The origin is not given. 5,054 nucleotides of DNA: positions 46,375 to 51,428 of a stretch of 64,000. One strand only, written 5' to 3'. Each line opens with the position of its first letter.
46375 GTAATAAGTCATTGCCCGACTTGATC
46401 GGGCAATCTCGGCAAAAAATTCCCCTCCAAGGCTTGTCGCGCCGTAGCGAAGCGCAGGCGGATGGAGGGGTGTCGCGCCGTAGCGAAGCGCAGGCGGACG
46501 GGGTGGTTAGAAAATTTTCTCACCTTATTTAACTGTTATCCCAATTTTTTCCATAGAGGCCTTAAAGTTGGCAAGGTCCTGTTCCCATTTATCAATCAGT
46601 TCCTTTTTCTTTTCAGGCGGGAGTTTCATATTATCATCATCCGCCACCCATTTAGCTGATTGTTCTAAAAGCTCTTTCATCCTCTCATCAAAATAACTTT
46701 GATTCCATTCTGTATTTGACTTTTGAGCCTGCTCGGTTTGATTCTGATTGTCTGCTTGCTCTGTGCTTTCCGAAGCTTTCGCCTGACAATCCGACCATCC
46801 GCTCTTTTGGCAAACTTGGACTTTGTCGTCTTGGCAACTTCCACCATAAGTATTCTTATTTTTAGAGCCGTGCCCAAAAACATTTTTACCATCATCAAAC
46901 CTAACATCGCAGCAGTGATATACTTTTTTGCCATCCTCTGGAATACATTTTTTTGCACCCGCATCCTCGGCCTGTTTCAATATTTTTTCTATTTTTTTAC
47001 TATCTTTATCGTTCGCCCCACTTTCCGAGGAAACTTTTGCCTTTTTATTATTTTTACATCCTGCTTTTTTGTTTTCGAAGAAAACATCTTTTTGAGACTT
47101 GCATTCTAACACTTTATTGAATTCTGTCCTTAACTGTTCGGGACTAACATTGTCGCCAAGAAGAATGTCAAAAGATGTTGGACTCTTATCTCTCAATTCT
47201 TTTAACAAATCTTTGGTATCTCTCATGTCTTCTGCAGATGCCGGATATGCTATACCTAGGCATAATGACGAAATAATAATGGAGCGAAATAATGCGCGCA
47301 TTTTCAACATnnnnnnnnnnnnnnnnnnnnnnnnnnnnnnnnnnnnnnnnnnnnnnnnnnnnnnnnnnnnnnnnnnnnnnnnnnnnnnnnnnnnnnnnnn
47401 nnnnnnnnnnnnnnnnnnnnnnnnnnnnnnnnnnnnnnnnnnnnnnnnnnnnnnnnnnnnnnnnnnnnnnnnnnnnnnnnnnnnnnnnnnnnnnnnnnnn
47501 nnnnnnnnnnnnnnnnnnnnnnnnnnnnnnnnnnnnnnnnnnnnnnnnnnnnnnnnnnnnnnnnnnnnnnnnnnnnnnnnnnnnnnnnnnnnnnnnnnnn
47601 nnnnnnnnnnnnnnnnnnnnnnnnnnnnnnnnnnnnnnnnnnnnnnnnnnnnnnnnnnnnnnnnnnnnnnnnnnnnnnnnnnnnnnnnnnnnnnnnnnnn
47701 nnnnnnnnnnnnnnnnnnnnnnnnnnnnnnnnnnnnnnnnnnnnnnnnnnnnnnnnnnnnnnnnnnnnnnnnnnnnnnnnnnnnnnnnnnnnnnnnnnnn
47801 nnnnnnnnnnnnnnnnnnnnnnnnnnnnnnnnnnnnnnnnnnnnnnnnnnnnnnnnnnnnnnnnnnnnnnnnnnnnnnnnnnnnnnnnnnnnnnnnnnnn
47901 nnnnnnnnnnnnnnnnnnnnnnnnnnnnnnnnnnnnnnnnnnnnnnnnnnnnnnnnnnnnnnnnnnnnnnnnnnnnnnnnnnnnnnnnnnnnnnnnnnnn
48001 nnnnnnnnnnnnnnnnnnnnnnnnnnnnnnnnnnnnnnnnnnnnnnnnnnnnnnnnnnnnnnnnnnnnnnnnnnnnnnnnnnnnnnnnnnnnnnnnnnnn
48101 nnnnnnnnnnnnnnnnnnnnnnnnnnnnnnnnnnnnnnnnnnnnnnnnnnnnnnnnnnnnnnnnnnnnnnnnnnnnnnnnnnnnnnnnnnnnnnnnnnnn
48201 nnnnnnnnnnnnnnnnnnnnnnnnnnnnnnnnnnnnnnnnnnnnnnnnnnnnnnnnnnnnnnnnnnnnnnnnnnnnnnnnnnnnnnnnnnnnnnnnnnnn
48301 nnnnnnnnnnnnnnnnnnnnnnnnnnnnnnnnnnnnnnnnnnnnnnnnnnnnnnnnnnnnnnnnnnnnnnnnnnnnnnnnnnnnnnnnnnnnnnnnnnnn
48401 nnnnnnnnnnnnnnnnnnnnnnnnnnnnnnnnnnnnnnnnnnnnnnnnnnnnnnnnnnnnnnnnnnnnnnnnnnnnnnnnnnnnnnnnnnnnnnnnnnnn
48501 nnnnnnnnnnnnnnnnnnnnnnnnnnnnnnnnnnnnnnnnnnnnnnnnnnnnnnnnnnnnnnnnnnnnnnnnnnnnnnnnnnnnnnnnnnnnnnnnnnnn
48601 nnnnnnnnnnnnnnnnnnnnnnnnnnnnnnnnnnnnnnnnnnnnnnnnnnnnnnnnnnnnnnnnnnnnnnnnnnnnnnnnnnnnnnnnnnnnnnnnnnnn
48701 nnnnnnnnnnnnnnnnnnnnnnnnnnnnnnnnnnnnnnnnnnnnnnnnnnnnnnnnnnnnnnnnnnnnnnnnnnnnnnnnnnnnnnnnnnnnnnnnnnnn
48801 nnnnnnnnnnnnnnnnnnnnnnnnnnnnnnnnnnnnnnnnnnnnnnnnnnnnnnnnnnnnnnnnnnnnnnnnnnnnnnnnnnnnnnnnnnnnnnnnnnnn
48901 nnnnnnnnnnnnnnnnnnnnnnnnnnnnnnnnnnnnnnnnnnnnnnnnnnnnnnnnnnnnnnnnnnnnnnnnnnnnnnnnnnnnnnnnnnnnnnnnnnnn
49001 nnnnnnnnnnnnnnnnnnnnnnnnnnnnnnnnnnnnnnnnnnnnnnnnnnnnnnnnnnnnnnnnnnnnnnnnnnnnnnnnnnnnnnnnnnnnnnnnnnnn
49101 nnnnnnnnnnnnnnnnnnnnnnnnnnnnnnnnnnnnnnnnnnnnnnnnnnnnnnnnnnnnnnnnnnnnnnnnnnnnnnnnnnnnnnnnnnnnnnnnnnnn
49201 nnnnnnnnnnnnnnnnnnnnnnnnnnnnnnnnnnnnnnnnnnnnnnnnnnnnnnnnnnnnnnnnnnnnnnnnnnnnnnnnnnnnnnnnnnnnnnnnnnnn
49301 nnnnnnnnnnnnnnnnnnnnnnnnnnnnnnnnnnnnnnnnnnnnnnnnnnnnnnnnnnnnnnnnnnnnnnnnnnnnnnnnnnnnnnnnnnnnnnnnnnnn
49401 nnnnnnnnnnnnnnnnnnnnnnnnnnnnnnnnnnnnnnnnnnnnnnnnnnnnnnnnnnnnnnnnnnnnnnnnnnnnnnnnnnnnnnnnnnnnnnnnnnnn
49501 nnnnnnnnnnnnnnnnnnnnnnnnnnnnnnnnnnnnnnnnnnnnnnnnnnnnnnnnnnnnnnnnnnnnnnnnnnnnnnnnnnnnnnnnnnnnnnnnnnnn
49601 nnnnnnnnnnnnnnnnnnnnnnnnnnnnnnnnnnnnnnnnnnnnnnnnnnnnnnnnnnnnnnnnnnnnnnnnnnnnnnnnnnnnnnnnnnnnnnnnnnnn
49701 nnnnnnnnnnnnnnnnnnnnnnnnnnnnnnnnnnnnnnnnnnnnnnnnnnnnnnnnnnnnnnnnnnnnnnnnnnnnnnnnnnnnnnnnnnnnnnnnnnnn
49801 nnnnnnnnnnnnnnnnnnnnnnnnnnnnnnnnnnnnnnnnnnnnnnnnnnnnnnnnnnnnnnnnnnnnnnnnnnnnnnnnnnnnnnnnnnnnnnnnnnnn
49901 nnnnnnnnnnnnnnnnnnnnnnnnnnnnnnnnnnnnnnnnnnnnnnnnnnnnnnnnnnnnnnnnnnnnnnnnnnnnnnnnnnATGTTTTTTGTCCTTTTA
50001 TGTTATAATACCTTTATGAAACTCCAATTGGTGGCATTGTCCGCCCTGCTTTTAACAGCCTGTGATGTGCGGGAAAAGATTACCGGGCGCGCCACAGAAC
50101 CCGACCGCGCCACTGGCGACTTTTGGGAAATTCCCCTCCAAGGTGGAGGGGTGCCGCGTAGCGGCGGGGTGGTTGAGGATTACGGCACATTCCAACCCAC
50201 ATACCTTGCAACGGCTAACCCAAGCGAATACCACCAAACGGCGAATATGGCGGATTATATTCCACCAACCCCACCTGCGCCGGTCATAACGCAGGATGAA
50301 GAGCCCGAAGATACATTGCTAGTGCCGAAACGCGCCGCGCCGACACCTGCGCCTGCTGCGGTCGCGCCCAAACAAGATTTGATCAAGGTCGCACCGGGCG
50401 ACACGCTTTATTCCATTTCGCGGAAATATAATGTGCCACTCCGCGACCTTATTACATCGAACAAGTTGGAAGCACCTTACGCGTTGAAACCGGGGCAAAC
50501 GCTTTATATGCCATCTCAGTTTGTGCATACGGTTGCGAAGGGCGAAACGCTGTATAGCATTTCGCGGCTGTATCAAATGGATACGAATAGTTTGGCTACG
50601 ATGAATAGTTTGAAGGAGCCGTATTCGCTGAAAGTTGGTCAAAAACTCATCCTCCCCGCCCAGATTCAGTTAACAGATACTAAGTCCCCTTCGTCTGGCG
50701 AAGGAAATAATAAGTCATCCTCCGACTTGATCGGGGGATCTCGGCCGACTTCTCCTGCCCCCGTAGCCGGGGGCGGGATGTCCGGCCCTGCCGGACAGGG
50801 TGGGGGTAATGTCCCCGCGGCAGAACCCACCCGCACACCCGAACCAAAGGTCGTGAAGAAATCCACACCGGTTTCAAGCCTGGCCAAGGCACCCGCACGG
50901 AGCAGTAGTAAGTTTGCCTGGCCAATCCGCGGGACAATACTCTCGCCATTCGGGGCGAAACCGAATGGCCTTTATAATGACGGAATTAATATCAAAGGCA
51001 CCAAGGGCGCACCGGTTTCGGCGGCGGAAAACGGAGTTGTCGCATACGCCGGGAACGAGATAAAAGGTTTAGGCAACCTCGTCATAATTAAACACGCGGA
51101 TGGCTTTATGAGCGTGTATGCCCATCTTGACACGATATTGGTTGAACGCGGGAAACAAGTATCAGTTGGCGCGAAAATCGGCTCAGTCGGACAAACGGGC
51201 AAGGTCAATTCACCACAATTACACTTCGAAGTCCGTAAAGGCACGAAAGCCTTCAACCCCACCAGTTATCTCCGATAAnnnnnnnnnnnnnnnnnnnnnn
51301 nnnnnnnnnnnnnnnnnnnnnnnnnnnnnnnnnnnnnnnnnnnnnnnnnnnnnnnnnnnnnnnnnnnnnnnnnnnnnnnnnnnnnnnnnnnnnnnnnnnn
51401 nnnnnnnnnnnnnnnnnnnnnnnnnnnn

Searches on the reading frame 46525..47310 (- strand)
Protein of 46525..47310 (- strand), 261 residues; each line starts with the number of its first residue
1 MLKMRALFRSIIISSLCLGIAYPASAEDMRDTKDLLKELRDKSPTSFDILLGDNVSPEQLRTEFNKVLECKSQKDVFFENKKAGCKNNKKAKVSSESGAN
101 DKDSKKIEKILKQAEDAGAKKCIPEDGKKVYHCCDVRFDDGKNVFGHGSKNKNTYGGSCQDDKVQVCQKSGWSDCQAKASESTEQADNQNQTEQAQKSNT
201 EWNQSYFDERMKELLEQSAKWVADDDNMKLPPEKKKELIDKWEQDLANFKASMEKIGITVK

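Call 3: search_protein_families(library=pfam, proteins=[window:46525-47310:-], max_evalue=1)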
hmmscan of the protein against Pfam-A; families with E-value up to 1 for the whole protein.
window:46525-47310:- (261 aa): 1 family
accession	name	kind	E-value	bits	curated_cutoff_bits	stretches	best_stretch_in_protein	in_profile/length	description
PF11932.13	DUF3450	-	0.67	9.7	32.6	0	180-257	15-92/241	Protein of unknown function (DUF3450)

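Call 4: search_protein_families(library=ncbifam, proteins=[window:46525-47310:-], max_evalue=1)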
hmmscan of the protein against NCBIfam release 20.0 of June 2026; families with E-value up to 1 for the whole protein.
window:46525-47310:- (261 aa): 0 families

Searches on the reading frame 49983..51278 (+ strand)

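Call 10: search_protein_families(library=pfam, proteins=[window:49983-51278:+], max_evalue=0.001)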
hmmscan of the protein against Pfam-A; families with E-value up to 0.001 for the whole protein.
window:49983-51278:+ (431 aa): 4 families
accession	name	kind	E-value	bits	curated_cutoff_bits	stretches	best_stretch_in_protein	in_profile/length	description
PF01551.29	Peptidase_M23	-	7.7e-30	103.4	28.7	1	332-426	3-96/96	Peptidase family M23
PF01476.26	LysM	-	4.8e-27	94.1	20.9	2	182-225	1-43/43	LysM domain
PF23446.1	LysM1_NFP_LYK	-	0.00018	22.8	36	0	188-227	16-56/60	NFP/LYK LysM1 domain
PF23473.1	LysM3_LYK4_5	-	0.00043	20.7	29.3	0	183-212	6-35/48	LYK4/5 LysM3 domain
